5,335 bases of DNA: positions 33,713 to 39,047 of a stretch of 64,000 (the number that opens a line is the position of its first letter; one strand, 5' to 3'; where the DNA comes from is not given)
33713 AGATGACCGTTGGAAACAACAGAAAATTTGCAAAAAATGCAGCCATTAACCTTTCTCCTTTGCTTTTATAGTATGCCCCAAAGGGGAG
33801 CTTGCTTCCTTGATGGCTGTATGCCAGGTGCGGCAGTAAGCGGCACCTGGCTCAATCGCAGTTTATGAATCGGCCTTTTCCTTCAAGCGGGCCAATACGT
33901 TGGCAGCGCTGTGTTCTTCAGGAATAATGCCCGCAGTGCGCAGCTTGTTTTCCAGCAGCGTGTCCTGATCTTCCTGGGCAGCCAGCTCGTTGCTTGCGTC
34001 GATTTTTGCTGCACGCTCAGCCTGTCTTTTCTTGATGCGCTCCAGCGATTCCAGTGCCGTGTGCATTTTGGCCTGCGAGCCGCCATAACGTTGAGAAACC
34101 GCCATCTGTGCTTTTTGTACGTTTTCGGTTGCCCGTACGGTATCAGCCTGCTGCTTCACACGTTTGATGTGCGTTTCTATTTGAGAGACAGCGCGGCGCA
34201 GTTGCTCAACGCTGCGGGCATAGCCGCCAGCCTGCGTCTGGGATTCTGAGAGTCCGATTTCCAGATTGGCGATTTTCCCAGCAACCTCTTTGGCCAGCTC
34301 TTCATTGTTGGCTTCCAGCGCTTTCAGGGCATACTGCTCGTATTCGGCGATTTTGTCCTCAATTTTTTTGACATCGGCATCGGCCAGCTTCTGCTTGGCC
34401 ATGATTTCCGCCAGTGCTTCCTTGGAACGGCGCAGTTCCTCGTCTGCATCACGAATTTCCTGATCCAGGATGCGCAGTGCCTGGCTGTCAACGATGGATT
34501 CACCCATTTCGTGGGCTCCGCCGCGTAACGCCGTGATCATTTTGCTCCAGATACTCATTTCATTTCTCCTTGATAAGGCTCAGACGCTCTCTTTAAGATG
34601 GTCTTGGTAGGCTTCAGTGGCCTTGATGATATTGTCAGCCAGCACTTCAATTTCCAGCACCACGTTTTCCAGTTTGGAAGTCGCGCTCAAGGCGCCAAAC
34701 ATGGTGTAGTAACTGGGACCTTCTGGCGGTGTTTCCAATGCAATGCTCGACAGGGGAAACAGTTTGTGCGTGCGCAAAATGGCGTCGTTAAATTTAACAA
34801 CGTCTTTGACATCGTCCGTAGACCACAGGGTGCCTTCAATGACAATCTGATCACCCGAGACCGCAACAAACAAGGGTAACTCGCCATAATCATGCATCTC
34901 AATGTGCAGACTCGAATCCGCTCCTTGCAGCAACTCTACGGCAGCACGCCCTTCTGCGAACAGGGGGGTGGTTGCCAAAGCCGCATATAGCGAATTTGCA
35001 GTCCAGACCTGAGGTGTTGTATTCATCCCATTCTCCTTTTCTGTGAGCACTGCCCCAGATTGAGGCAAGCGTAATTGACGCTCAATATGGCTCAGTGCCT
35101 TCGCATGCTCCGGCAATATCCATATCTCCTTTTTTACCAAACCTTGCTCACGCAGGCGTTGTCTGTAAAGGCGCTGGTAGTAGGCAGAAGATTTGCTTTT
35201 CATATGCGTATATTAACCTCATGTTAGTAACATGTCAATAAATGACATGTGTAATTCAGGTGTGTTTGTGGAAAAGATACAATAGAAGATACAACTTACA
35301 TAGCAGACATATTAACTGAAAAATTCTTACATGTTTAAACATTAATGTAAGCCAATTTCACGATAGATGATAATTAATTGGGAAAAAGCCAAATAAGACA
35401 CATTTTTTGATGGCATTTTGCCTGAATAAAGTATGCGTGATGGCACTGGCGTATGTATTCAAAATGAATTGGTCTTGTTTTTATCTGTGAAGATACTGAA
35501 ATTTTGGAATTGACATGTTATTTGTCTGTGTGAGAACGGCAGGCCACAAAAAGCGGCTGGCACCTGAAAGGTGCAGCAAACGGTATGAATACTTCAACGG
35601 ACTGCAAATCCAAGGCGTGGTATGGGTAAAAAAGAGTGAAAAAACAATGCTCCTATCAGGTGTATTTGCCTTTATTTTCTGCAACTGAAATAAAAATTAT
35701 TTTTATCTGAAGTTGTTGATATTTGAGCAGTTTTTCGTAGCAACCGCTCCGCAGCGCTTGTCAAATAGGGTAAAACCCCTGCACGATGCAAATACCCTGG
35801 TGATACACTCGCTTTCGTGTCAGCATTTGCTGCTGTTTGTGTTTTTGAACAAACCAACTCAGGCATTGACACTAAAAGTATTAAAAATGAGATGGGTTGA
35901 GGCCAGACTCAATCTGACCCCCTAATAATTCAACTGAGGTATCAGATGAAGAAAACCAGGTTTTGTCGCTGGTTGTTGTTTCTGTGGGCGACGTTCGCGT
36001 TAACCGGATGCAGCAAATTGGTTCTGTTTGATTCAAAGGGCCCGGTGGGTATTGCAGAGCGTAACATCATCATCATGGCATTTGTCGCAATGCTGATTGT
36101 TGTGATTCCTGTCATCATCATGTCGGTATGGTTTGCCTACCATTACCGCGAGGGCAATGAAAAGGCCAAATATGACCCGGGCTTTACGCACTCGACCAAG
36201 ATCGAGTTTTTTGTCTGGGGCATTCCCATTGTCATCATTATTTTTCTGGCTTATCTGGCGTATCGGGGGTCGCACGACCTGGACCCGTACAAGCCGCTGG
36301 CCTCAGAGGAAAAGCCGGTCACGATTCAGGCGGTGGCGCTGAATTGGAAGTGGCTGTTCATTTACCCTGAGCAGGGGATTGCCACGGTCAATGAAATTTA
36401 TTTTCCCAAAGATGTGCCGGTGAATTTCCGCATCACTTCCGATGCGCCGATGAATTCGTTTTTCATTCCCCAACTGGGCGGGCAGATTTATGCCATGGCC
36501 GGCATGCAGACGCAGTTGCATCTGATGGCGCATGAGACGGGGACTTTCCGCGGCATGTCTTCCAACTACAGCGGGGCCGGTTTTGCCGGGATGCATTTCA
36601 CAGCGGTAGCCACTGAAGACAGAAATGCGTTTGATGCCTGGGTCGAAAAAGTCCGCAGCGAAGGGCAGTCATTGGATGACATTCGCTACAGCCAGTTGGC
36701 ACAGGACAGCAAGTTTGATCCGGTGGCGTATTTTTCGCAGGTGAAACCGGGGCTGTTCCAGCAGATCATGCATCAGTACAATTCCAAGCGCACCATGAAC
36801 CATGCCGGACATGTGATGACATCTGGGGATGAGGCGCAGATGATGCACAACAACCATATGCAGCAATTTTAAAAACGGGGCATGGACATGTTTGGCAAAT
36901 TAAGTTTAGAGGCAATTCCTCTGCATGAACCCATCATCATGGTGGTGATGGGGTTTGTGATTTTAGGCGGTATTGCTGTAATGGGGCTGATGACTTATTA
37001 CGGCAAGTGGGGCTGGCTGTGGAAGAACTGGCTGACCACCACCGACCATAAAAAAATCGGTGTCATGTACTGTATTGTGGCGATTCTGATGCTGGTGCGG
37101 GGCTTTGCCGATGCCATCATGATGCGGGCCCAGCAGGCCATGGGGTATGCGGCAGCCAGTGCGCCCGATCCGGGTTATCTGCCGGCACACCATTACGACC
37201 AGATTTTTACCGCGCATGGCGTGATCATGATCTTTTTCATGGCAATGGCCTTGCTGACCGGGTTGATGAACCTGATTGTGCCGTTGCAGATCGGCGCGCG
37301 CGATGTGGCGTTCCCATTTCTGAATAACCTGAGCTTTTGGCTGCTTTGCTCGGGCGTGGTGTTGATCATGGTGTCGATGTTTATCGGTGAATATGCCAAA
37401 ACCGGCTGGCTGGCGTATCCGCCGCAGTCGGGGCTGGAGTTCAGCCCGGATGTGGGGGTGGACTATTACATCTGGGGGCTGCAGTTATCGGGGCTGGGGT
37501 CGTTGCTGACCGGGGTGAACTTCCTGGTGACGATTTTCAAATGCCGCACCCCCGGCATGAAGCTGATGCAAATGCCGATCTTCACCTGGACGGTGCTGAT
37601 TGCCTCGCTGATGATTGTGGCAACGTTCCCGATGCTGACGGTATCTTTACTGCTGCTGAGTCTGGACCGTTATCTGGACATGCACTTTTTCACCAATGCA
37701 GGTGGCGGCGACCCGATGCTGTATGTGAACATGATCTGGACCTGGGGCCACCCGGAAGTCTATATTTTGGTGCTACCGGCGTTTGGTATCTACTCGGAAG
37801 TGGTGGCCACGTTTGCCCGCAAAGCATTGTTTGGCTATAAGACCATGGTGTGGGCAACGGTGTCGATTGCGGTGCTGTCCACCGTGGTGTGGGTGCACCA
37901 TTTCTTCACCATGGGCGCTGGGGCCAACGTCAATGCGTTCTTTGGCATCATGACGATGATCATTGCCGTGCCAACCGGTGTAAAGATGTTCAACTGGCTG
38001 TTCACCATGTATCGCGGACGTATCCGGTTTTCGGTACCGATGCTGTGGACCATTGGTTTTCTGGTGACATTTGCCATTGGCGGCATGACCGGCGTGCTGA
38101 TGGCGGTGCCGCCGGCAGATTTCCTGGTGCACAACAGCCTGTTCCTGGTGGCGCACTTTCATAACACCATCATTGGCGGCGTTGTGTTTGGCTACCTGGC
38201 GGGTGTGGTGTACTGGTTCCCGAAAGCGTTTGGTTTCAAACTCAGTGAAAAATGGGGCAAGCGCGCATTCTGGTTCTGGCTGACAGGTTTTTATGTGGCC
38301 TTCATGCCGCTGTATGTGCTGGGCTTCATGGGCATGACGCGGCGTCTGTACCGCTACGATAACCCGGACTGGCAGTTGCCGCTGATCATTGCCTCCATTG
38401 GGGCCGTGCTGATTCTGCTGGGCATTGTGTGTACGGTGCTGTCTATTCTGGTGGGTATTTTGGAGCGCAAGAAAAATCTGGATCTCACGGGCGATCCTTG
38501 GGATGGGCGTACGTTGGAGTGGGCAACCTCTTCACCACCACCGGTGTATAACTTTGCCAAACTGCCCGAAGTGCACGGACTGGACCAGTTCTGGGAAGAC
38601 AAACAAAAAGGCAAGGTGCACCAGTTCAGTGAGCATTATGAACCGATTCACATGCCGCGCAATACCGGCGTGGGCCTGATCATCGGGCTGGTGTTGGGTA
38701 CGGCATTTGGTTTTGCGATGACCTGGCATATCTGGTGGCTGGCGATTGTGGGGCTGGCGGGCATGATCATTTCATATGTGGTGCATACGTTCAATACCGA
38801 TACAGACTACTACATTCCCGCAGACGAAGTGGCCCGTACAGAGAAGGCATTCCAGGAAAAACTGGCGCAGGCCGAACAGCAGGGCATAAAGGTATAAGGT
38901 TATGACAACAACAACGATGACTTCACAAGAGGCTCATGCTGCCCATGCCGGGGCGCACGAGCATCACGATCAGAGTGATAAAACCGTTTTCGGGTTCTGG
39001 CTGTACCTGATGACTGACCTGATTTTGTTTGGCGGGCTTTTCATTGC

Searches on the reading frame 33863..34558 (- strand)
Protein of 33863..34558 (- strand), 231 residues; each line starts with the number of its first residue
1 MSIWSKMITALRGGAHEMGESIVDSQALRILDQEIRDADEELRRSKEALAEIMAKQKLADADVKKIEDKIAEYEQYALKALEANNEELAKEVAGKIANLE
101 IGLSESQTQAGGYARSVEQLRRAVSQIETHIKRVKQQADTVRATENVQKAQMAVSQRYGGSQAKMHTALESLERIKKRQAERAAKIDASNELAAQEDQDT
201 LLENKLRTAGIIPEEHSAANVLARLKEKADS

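Call 4: search_protein_families(library=pfam, proteins=[window:33863-34558:-], max_evalue=0.01)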
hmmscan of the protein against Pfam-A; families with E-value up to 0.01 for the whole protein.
window:33863-34558:- (231 aa): 1 family
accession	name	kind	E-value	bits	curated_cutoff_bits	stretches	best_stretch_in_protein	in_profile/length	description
PF04012.17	PspA_IM30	-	1.4e-51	175.6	33.9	1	2-228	1-217/220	PspA/IM30 family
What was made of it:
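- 33863..34558 (-): bacB-like gene: PspA/IM30 (ESCRT-III superfamily) protein. PspA_IM30 E 1e-51 over residues 2-228 (call 4).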

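Call 5: search_protein_families(library=padloc, proteins=[window:33863-34558:-], max_evalue=0.01)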
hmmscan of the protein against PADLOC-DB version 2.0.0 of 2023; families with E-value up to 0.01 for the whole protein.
window:33863-34558:- (231 aa): 9 families
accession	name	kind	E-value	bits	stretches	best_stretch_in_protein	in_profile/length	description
PDLC03865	LmuB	-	0.00021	17.6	1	26-188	566-721/1007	-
PDLC00512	JetC1|JetC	-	0.00064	15.9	1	28-191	646-807/1123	DUF3584 domain; MukB-like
PDLC02740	PbeC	-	0.00086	16.2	1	33-199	316-479/648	PbeC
PDLC00518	JetC1|JetC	-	0.0019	14.1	1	31-191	650-806/1112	DUF3584 domain; MukB-like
PDLC02471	BrxC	-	0.0042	13.2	1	36-228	995-1176/1190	BrxC-PglY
PDLC00581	JetC3|JetC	-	0.0059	12.4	1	31-192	745-905/1473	DUF3584 domain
PDLC00551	JetC2|JetC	-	0.0072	12.2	1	29-195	809-974/1365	DUF3584 domain; MukB-like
PDLC02756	PbeC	-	0.008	13.2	0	35-211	323-498/643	PbeC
PDLC04504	PDC-M19A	-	0.0094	13.3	0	72-226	56-195/234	-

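Call 6: search_protein_families(library=ncbifam, proteins=[window:33863-34558:-], max_evalue=0.01)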
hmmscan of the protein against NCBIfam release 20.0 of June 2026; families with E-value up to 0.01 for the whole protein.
window:33863-34558:- (231 aa): 6 families
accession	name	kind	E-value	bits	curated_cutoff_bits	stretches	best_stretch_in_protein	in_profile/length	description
TIGR02169.1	SMC_prok_A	equivalog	0.00041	18.1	729.4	1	25-185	791-947/1165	chromosome segregation protein SMC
TIGR02168.1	SMC_prok_B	equivalog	0.00074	17.4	567.35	1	26-208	679-865/1181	chromosome segregation protein SMC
NF003034.1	PRK03918.1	equivalog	0.0032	15.5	700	1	31-189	191-346/878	DNA double-strand break repair ATPase Rad50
NF045487.1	ASRP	equivalog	0.0037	15.9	300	1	8-201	101-279/593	archaea-specific SMC-related protein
TIGR00996.1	Mtu_fam_mce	paralog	0.0051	16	140.5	0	107-186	198-278/291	MCE family protein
NF045984.1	StressProtLiaH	equivalog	0.007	16.1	380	1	30-197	27-192/225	stress responsive protein LiaH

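Call 98: search_solved_structures(query=window:33863-34558:-, max_evalue=0.001)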
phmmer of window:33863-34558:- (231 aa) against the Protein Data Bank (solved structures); distinct sequences matched with E-value up to 0.001: 8.
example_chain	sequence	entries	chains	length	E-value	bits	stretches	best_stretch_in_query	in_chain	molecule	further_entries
8qhv_0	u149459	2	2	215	2.8e-06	30.8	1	28-195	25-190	Membrane-associated protein Vipp1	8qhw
8qfv_0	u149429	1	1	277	3.2e-06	30.7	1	22-195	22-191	Protein sll0617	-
7o3w_D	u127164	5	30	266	4.8e-06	30.1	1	28-195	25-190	Protein sll0617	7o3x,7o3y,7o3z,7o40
8qhx_D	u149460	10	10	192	9.4e-06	29.1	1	29-195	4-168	Membrane-associated protein Vipp1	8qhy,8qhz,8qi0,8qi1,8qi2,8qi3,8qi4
9eom_A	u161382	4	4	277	0.00021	24.8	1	22-195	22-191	Membrane-associated protein Vipp1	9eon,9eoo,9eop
8qbv_A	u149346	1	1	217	0.00064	23.1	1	29-196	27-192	Membrane-associated protein Vipp1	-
8qbr_A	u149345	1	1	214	0.00065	23.1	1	29-196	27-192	Membrane-associated protein Vipp1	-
8qbw_A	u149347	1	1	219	0.00075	22.9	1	29-196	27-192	Phage shock protein A, PspA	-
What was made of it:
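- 33863..34558 (-): PDB Vipp1/PspA hits E 3e-6 to 8e-4 (call 98).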

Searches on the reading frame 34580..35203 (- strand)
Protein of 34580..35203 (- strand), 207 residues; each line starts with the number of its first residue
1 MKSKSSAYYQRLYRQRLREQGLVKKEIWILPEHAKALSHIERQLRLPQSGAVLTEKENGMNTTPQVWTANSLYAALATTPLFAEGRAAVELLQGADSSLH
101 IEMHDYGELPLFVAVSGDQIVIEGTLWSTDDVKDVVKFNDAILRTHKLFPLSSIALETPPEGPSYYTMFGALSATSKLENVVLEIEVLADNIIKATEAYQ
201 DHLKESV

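Call 4: search_protein_families(library=pfam, proteins=[window:34580-35203:-], max_evalue=0.01)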
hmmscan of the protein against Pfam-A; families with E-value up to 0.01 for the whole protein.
window:34580-35203:- (207 aa): 1 family
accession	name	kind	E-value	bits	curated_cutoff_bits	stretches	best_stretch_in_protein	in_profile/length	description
PF09938.14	DUF2170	-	5.4e-49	165.9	27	1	67-203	2-137/137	Uncharacterized protein conserved in bacteria (DUF2170)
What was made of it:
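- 34580..35203 (-): bacA-like gene: DUF2170/YjfI-family (CesT/Tir-like chaperone fold) with a conserved basic N-terminal extension of about 47 aa. Pfam DUF2170 E 5e-49 (call 4).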

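Call 5: search_protein_families(library=padloc, proteins=[window:34580-35203:-], max_evalue=0.01)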
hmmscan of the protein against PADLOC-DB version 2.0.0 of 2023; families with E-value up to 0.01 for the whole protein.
window:34580-35203:- (207 aa): 0 families

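Call 6: search_protein_families(library=ncbifam, proteins=[window:34580-35203:-], max_evalue=0.01)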
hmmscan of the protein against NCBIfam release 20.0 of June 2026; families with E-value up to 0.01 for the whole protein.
window:34580-35203:- (207 aa): 2 families
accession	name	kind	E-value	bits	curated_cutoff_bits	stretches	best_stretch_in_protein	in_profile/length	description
NF050185.1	BflmRegBacAPseudo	equivalog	1.8e-95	318.3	300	1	1-206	1-205/206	biofilm formation regulator BacA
NF041430.1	UrfF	equivalog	0.0018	18.3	100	1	6-51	17-62/68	plasmid repression protein F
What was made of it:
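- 34580..35203 (-): NCBIfam NF050185 'biofilm formation regulator BacA' 318 bits, above the 300-bit cut-off (call 6).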

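Call 97: search_solved_structures(query=window:34580-35203:-, max_evalue=0.01)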
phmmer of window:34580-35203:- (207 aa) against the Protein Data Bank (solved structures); distinct sequences matched with E-value up to 0.01: 1.
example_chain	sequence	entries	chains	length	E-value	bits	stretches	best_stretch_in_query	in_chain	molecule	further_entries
8q8o_A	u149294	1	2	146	4.7e-41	143.7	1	63-205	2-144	DUF2170 family protein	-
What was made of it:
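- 34580..35203 (-): PDB 8q8o hit E 5e-41 over residues 63-205 (call 97).
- On bac / PspA-CesT-band7-AAA+ operon: PDB 8q8o E 5e-41 (call 97).
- PDB 8q8o hit (call 97).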

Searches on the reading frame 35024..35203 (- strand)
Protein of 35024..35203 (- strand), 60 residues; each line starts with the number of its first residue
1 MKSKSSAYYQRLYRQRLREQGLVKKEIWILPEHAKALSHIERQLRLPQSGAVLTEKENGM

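Call 102: search_protein_families(library=pfam, proteins=[window:35024-35203:-], max_evalue=10)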
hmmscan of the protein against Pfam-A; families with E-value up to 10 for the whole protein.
seq(60 aa): 1 family
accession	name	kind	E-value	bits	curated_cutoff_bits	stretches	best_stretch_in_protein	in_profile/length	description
PF11455.13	MazE-like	-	0.054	13.9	22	1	13-29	7-23/65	Antitoxin MazE-like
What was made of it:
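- Tried and rejected: Pfam on the BacA N-terminal peptide gave only sub-threshold MazE-like hits (call 102).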

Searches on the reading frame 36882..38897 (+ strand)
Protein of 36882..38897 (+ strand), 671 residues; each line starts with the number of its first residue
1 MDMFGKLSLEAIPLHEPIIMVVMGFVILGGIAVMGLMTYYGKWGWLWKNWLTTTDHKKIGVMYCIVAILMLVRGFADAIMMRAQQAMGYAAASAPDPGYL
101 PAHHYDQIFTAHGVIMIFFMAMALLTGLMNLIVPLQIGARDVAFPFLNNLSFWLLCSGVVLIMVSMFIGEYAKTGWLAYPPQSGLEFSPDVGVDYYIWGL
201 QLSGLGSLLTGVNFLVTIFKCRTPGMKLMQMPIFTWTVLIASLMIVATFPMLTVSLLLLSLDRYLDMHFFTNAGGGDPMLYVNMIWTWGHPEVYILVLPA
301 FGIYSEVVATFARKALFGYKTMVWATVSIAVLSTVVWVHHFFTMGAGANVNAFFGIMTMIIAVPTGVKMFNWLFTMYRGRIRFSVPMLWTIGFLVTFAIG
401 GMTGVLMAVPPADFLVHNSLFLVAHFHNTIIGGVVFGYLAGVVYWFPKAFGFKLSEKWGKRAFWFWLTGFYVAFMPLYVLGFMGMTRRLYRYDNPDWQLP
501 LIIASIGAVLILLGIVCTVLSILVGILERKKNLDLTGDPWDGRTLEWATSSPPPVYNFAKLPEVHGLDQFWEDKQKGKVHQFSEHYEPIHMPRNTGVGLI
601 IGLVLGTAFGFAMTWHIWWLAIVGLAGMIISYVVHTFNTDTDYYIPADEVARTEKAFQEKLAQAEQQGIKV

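Call 39: list_cluster_members(proteins=[window:36882-38897:+, window:33863-34558:-, window:30971-33031:-, window:34580-35203:-, window:24926-25486:-, window:18704-20167:+])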
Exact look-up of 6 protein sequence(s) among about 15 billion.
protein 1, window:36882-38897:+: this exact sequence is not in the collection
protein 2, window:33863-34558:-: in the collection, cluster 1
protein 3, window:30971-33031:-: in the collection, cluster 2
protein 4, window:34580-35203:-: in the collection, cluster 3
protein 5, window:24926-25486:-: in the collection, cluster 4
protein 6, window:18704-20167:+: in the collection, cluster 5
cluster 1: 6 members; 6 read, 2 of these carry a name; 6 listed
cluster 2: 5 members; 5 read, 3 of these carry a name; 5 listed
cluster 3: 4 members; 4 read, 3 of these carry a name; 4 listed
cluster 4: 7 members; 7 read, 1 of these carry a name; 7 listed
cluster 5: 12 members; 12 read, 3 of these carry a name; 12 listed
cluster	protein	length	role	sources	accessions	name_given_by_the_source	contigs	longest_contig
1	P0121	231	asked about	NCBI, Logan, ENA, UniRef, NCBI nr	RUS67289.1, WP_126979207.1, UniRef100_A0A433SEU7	hypothetical protein CUZ56_01233 [Saezia sanguinis] | Phage shock protein A n=1 Tax=Saezia sanguinis TaxID=1965230 RepID=A0A433SEU7_9BURK | PspA/IM30 family protein [Saezia sanguinis]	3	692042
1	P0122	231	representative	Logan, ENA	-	-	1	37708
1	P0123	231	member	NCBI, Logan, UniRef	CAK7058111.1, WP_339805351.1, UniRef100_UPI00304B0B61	PspA/IM30 family protein [Saezia sanguinis] | PspA/IM30 family protein n=1 Tax=Saezia sanguinis TaxID=1965230 RepID=UPI00304B0B61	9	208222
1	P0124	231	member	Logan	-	-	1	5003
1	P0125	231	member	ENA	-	-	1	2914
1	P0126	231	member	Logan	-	-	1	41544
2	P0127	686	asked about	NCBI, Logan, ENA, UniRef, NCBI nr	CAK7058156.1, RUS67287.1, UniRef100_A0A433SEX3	Inner membrane protein YqiK [Saezia sanguinis] | Inner membrane protein YqiK n=3 Tax=Saezia sanguinis TaxID=1965230 RepID=A0A433SEX3_9BURK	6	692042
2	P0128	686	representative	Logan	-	-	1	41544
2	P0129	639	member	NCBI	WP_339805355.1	hypothetical protein [Saezia sanguinis]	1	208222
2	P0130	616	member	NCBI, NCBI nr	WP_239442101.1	flotillin family protein [Saezia sanguinis] | hypothetical protein [Saezia sanguinis]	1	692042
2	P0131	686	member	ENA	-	-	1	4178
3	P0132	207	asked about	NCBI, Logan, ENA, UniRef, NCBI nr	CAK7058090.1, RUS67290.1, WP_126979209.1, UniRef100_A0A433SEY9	hypothetical protein CUZ56_01234 [Saezia sanguinis] | DUF2170 domain-containing protein n=2 Tax=Saezia sanguinis TaxID=1965230 ...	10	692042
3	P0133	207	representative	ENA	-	-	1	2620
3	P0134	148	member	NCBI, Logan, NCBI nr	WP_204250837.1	YjfI family protein [Saezia sanguinis]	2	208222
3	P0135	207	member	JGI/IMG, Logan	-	uncharacterized protein YjfI (DUF2170 family)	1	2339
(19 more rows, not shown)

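Call 112: search_protein_families(library=pfam, proteins=[window:36882-38897:+], max_evalue=0.00001)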
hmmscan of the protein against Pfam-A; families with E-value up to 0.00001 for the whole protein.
window:36882-38897:+ (671 aa): 1 family
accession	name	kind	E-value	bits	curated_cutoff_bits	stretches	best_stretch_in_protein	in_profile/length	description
PF00115.25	COX1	-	1.3e-149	499.2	34.8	1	58-510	1-436/436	Cytochrome C and Quinol oxidase polypeptide I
